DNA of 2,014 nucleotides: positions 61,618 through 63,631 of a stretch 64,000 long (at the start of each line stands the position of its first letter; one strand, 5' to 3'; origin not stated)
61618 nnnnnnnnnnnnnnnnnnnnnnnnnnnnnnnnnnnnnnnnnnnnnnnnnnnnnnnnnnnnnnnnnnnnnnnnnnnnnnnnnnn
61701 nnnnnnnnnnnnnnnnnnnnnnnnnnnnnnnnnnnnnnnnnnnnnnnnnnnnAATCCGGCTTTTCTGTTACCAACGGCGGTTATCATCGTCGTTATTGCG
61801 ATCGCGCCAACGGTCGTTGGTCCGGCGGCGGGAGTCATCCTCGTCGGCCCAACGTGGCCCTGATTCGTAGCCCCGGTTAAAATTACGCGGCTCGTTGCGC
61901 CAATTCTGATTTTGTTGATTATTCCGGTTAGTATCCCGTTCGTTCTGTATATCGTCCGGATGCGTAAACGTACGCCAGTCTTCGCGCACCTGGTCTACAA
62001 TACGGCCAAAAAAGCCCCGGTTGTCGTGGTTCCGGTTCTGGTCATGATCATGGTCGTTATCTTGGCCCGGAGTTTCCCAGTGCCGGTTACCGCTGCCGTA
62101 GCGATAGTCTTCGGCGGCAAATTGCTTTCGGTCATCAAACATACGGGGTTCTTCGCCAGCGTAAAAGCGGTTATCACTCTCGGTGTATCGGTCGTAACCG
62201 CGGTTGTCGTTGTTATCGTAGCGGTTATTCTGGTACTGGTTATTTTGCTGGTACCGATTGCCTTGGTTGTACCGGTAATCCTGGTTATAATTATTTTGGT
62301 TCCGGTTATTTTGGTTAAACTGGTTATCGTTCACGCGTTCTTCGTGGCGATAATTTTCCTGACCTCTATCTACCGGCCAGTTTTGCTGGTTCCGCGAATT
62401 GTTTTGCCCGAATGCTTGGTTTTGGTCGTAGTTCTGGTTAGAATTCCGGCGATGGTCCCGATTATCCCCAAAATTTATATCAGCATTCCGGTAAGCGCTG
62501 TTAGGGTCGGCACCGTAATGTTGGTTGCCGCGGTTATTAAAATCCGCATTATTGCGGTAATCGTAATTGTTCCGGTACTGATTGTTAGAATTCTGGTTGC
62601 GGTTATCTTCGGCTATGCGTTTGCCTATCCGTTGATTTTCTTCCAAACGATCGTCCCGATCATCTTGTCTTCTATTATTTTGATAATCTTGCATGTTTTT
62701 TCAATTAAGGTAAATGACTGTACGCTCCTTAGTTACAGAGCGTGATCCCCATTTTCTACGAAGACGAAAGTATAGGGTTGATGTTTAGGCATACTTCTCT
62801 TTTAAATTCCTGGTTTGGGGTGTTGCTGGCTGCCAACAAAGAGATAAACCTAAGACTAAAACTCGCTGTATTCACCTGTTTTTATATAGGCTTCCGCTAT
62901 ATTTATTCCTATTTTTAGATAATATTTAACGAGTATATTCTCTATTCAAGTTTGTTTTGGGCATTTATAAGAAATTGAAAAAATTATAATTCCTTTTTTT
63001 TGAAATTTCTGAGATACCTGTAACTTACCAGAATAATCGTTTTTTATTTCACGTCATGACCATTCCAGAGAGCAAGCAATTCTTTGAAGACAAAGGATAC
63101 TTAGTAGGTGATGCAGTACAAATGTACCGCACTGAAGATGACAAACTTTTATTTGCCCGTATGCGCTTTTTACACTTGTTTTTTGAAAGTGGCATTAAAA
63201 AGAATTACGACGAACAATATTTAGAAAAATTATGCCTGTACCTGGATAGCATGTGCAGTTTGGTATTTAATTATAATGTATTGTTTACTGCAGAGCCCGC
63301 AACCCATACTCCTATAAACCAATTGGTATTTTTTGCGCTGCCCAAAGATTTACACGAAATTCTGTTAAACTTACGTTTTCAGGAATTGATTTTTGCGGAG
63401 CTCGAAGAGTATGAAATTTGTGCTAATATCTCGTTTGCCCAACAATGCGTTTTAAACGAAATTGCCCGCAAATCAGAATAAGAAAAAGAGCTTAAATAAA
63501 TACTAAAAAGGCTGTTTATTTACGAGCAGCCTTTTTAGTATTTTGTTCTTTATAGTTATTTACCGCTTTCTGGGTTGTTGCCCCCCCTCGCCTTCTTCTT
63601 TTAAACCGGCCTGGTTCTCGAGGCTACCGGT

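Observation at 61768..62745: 308-aa N/Q/R/D/Y-rich, hydrophobic-free ORF opposite a 277-aa pure V/I/L ORF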

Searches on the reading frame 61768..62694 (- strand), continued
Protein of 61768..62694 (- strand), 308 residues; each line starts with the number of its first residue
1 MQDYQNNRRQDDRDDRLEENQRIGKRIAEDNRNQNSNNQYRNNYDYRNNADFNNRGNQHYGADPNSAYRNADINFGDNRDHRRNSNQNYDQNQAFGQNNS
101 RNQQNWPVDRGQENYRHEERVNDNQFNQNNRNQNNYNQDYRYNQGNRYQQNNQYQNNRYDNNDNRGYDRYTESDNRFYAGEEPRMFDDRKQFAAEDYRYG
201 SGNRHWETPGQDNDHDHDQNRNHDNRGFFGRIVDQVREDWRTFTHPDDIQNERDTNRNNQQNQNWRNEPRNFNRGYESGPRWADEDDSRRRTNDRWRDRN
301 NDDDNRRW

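Call 55: find_homologous_proteins(query=L001:4626-5108:+)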
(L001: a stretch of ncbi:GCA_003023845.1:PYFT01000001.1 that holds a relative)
Query L001:4626-5108:+ (160 aa): 9 proteins with E <= 0.001 among 29 candidates.
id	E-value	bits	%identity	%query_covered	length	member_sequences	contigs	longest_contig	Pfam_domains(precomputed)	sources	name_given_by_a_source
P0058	8.9e-88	311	93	99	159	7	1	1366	-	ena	-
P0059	1.2e-80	288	88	99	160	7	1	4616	-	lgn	-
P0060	1.2e-78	281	86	99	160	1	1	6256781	-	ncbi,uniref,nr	ncbi:hypothetical protein [Adhaeribacter pallidiroseus]|uniref:Uncharacterized protein n=1 Tax=Adhae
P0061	9.0e-63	230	68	98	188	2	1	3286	-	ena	-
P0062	1.3e-62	229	70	99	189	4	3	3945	-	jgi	jgi:hypothetical protein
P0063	1.5e-58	216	67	98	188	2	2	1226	-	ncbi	-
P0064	1.3e-16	79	60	56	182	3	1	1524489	-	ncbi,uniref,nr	ncbi:hypothetical protein [Rufibacter hautae]|uniref:Uncharacterized protein n=1 Tax=Rufibacter haut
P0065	4.0e-15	75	63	56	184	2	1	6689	-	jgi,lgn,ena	-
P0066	3.2e-14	72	58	56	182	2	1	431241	-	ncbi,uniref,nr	ncbi:hypothetical protein [Rufibacter sp. XAAS-G3-1]|uniref:hypothetical protein n=1 Tax=Rufibacter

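Call 61: search_protein_families(library=padloc, proteins=[window:61768-62694:-, L001:4626-5108:+, L010:7014-7472:+], max_evalue=0.1)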
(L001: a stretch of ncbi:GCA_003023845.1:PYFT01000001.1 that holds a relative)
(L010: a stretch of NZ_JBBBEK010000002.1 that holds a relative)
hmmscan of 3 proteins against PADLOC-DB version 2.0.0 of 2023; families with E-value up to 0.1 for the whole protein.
window:61768-62694:- (308 aa): 0 families

L001:4626-5108:+ (160 aa): 0 families

L010:7014-7472:+ (152 aa): 0 families

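Call 62: search_protein_families(library=phrogs, proteins=[window:61768-62694:-, L001:4626-5108:+, L010:7014-7472:+], max_evalue=0.1)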
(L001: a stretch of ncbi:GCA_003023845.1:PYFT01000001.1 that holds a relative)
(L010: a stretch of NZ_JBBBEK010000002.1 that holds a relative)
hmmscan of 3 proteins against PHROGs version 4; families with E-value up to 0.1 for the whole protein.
window:61768-62694:- (308 aa): 0 families

L001:4626-5108:+ (160 aa): 0 families

L010:7014-7472:+ (152 aa): 0 families

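Call 67: find_encoding_contigs(protein=P0021, flank=8000, max_places=1)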
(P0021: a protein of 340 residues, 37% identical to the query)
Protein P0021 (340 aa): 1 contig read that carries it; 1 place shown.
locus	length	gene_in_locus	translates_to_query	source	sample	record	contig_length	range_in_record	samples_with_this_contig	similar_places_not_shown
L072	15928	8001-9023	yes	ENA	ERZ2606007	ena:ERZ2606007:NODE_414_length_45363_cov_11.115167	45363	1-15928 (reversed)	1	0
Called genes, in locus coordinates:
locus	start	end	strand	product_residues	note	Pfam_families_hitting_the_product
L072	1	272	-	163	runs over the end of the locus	PF04461:YajQ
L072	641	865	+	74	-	PF00583:Acetyltransf_1, PF13508:Acetyltransf_7, PF13673:Acetyltransf_10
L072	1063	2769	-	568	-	PF03372:Exo_endo_phos, PF00657:Lipase_GDSL (weak), PF13472:Lipase_GDSL_2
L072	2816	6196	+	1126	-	PF17757:UvrB_inter, PF02559:CarD_TRCF_RID, PF00270:DEAD, PF04851:ResIII (weak), PF22590:Cas3-like_C_2 (faint), PF00271:Helicase_C, PF03461:TRCF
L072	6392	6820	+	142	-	PF00072:Response_reg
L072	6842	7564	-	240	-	-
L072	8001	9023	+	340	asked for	-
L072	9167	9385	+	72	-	-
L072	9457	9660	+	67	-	-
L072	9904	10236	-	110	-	-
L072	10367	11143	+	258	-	PF00795:CN_hydrolase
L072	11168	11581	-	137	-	-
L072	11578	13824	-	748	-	PF01839:FG-GAP (faint), PF23743:Beta-prop_BBS7 (faint), PF13517:FG-GAP_3, PF18962:Por_Secre_tail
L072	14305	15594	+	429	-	PF01225:Mur_ligase (weak), PF08245:Mur_ligase_M, PF02875:Mur_ligase_C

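Call 68: find_encoding_contigs(protein=P0012, flank=8000, max_places=1)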
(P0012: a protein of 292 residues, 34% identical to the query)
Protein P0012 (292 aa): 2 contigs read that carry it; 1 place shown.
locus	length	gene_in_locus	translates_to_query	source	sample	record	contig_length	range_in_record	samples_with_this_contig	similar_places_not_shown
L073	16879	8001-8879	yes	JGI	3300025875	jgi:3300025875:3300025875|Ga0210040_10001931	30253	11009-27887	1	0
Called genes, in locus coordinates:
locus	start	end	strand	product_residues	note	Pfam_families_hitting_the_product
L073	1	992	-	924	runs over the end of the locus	PF16078:2-oxogl_dehyd_N, PF00676:E1_dh, PF02779:Transket_pyr, PF16870:OxoGdeHyase_C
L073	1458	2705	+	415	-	PF00578:AhpC-TSA, PF08534:Redoxin, PF00085:Thioredoxin, PF13098:Thioredoxin_2 (weak), PF13905:Thioredoxin_8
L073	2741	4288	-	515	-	-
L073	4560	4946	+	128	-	PF00903:Glyoxalase, PF13669:Glyoxalase_4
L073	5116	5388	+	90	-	-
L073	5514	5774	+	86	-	-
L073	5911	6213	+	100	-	-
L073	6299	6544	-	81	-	-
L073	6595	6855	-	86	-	-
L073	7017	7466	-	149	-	PF00011:HSP20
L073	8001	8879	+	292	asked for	-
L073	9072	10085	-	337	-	PF00753:Lactamase_B, PF12706:Lactamase_B_2 (weak)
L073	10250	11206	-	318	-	PF04389:Peptidase_M28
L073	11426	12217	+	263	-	PF08867:FRG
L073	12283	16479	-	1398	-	PF07494:Reg_prop (faint), PF23748:Beta-prop_LRRK2 (faint), PF07495:Y_Y_Y, PF00512:HisKA, PF02518:HATPase_c, PF00072:Response_reg, PF00165:HTH_AraC (faint), PF12833:HTH_18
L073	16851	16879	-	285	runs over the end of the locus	-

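Call 69: find_encoding_contigs(protein=P0007, flank=8000, max_places=1)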
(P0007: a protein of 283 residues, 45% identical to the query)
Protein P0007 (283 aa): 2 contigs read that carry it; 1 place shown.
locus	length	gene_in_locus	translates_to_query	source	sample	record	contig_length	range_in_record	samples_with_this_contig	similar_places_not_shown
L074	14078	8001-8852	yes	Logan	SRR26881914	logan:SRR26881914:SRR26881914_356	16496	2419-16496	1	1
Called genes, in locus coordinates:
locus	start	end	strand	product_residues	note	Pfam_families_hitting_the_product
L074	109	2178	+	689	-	PF01120:Alpha_L_fucos, PF24607:CBM_AftD (faint), PF00754:F5_F8_type_C, PF22633:F5_F8_type_C_2, PF13287:Fn3_assoc, PF13290:CHB_HEX_C_1, PF00754:F5_F8_type_C, PF22633:F5_F8_type_C_2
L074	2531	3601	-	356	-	PF00356:LacI, PF13407:Peripla_BP_4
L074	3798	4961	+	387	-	PF00586:AIRS, PF02769:AIRS_C (weak)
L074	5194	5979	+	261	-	PF14771:DUF4476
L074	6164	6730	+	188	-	-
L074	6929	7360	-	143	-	-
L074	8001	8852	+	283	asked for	-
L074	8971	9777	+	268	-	PF05721:PhyH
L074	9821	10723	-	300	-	PF01063:Aminotran_4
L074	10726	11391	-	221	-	PF19798:Sulfotransfer_5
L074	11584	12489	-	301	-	PF00165:HTH_AraC (faint), PF12833:HTH_18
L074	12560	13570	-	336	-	PF00248:Aldo_ket_red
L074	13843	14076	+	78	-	?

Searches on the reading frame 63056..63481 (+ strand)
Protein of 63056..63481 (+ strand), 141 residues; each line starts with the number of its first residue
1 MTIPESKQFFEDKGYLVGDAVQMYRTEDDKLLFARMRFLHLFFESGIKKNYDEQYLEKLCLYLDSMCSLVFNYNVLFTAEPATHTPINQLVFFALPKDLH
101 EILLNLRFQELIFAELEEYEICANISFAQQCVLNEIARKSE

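Call 3: search_protein_families(library=pfam, proteins=[window:63056-63481:+], max_evalue=1)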
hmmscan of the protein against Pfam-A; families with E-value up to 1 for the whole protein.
window:63056-63481:+ (141 aa): 0 families

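Call 4: search_protein_families(library=ncbifam, proteins=[window:63056-63481:+], max_evalue=1)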
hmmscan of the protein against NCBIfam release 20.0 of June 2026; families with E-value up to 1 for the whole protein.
window:63056-63481:+ (141 aa): 0 families

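Call 61: search_protein_families(library=padloc, proteins=[window:63056-63481:+], max_evalue=0.1)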
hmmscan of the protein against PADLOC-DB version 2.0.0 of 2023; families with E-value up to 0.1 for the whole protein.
window:63056-63481:+ (141 aa): 0 families

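Call 62: search_protein_families(library=phrogs, proteins=[window:63056-63481:+], max_evalue=0.1)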
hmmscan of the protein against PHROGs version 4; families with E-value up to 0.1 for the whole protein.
window:63056-63481:+ (141 aa): 0 families

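Call 72: find_homologous_proteins(query=window:63056-63481:+)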
Query window:63056-63481:+ (141 aa): 12 proteins with E <= 0.001 among 19 candidates.
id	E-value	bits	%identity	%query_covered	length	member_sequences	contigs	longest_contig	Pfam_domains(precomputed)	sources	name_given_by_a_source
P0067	5.9e-77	274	89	100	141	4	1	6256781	-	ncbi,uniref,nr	ncbi:hypothetical protein [Adhaeribacter pallidiroseus]|uniref:Uncharacterized protein n=1 Tax=Adhae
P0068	3.7e-74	265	89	100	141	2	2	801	-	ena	-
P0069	5.8e-73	261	87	100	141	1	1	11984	-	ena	-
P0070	1.2e-69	251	82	100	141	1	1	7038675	-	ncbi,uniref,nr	ncbi:hypothetical protein AHMF7605_26490 [Adhaeribacter arboris]|uniref:Uncharacterized protein n=1 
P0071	2.0e-69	250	82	100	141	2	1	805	-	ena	-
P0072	1.7e-65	237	79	100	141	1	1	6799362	-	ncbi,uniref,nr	ncbi:hypothetical protein [Adhaeribacter radiodurans]|uniref:Uncharacterized protein n=1 Tax=Adhaeri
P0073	3.8e-64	233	79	99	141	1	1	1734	-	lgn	-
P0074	2.5e-63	230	79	99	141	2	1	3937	-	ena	-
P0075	2.1e-60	221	76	99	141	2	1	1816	-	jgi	jgi:hypothetical protein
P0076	5.3e-58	213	81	88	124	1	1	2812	-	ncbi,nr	ncbi:MAG: hypothetical protein M3Q05_09215, partial [Bacteroidota bacterium]|nr:hypothetical protein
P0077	7.5e-57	209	71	99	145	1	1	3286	-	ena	-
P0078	1.5e-54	202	69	99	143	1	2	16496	-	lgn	-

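Call 75: find_encoding_contigs(protein=P0067, flank=5000, max_places=1)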
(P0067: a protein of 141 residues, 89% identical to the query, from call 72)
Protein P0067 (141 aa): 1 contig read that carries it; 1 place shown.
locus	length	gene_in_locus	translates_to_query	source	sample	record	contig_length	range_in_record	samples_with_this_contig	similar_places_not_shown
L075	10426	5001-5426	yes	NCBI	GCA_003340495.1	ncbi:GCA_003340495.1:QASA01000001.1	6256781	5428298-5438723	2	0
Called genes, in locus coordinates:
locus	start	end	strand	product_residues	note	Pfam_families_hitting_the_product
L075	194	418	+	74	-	PF13396:PLDc_N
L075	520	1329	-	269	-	PF05721:PhyH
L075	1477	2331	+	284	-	PF12833:HTH_18, PF00165:HTH_AraC (weak)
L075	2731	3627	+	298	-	PF02311:AraC_binding (weak), PF07883:Cupin_2, PF12833:HTH_18, PF00165:HTH_AraC (weak)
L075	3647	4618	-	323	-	-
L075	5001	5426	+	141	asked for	-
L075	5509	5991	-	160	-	-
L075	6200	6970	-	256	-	PF14771:DUF4476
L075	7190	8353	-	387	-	PF00586:AIRS, PF02769:AIRS_C (weak)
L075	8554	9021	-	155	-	-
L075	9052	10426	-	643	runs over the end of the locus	PF13176:TPR_7 (faint), PF26549:Tricorn_N (faint), PF07676:PD40, PF00691:OmpA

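Call 76: find_encoding_contigs(protein=P0072, flank=5000, max_places=1)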
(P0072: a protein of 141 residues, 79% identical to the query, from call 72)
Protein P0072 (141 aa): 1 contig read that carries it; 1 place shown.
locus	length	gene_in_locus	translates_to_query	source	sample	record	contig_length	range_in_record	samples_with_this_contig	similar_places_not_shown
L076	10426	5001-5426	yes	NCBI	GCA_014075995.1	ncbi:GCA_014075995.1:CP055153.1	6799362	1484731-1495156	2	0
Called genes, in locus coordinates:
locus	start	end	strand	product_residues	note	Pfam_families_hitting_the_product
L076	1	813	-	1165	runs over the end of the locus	PF06283:ThuA, PF23500:DUF7133, PF13385:Laminin_G_3 (faint), PF00127:Copper-bind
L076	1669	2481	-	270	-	PF05721:PhyH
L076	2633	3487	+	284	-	PF02311:AraC_binding (weak), PF07883:Cupin_2 (weak), PF12833:HTH_18, PF00165:HTH_AraC (weak)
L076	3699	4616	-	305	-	-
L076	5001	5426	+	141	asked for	-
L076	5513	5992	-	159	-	-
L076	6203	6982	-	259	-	PF14771:DUF4476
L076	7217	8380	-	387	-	PF00586:AIRS, PF02769:AIRS_C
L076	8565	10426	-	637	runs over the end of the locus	PF13432:TPR_16 (weak), PF14559:TPR_19 (weak), PF26549:Tricorn_N (faint), PF07676:PD40, PF00691:OmpA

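Call 79: predict_structure(alignment_id=A3)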
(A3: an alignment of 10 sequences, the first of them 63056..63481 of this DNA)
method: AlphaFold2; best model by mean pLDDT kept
length: 141 residues; sequences in the alignment: 10
mean_pLDDT: 70.1   pTM: 0.69
mean pLDDT of the five models: 70.1, 69.0, 51.9, 47.7, 46.3
residues with pLDDT >= 90: 15; 70-90: 64; 50-70: 36; < 50: 26
segments of 3 or more residues with pLDDT < 50: 1-12, 14-27
pLDDT, mean of each block of 10 residues (from residue 1): 40 45 48 64 63 81 82 59 76 89 82 74 87 92 83
secondary structure, 60 per line:
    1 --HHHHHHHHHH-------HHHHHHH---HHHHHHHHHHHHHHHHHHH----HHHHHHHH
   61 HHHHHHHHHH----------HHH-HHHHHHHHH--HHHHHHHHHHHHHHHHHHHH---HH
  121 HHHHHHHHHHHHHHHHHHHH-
elements in order: H3-12 H20-26 H30-48 H53-70 H85-93 H96-115 H119-140

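Call 81: fold_search(model_id=the predicted structure, library=pdb)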
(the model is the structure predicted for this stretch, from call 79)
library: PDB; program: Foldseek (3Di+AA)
matches with E <= 10: 183; with E <= 0.001: 0
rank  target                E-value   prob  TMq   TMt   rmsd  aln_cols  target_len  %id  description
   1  2c41_F                8.4e-01  0.41  0.33  0.31  10.9       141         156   12  X-ray structure of Dps from Thermosynechococcus elongatus (released 2006-10-11)
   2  2rld_C                8.4e-01  0.30  0.29  0.34  10.3       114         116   17  CRYSTAL STRUCTURE OF A PROTEIN WITH UNKNOWN FUNCTION FROM S23 RIBOSOMAL PROTEIN FAMILY (BT_0352) FROM BACTEROIDES THET (released 2007-10-30)
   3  2c41_J                1.0e+00  0.47  0.35  0.32  10.8       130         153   12  X-ray structure of Dps from Thermosynechococcus elongatus (released 2006-10-11)
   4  2c41_B                1.0e+00  0.30  0.31  0.28  11.8       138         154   14  X-ray structure of Dps from Thermosynechococcus elongatus (released 2006-10-11)
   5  8w7v                  1.0e+00  0.25  0.32  0.27  13.5       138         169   14  Udif-E164A-E168A soaking in Fe2+ solution for 50 minutes (released 2024-06-12)
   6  2rld_A                1.2e+00  0.18  0.26  0.31  10.5       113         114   18  CRYSTAL STRUCTURE OF A PROTEIN WITH UNKNOWN FUNCTION FROM S23 RIBOSOMAL PROTEIN FAMILY (BT_0352) FROM BACTEROIDES THET (released 2007-10-30)
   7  2c41_C                1.3e+00  0.33  0.33  0.31  11.1       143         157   12  X-ray structure of Dps from Thermosynechococcus elongatus (released 2006-10-11)
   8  8w7u                  1.5e+00  0.20  0.32  0.26  13.5       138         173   14  Mutant of ferritin from Ureaplasma diversum (Udif-E164A-E168A) without soaking (released 2024-06-12)
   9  2rld_B                1.6e+00  0.20  0.29  0.34  10.4       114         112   17  CRYSTAL STRUCTURE OF A PROTEIN WITH UNKNOWN FUNCTION FROM S23 RIBOSOMAL PROTEIN FAMILY (BT_0352) FROM BACTEROIDES THET (released 2007-10-30)
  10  2c41_A                1.7e+00  0.18  0.29  0.26  12.3       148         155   12  X-ray structure of Dps from Thermosynechococcus elongatus (released 2006-10-11)
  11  8w6y                  1.7e+00  0.18  0.32  0.28  13.5       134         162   15  Ferritin from Ureaplasma diversum soaking in Fe2+ solution for 10 min (released 2024-06-12)
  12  8e0m_L                1.7e+00  0.16  0.32  0.27  15.0       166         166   13  Homotrimeric variant of tcTRP9, BGL15 (released 2023-04-12)
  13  8e0m_F                1.7e+00  0.15  0.31  0.28  15.5       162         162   14  Homotrimeric variant of tcTRP9, BGL15 (released 2023-04-12)
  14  8wpv                  1.8e+00  0.16  0.31  0.28  13.6       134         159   15  Truncated mutant (1-171) of ferritin from Ureaplasma diversum soaked in Fe2+ solution for 30min (released 2024-06-12)
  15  8w7t                  1.8e+00  0.16  0.31  0.26  13.5       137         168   14  Fe-O nanocluster of form-VII in the 4-fold channel of Ureaplasma diversum ferritin (released 2024-06-12)
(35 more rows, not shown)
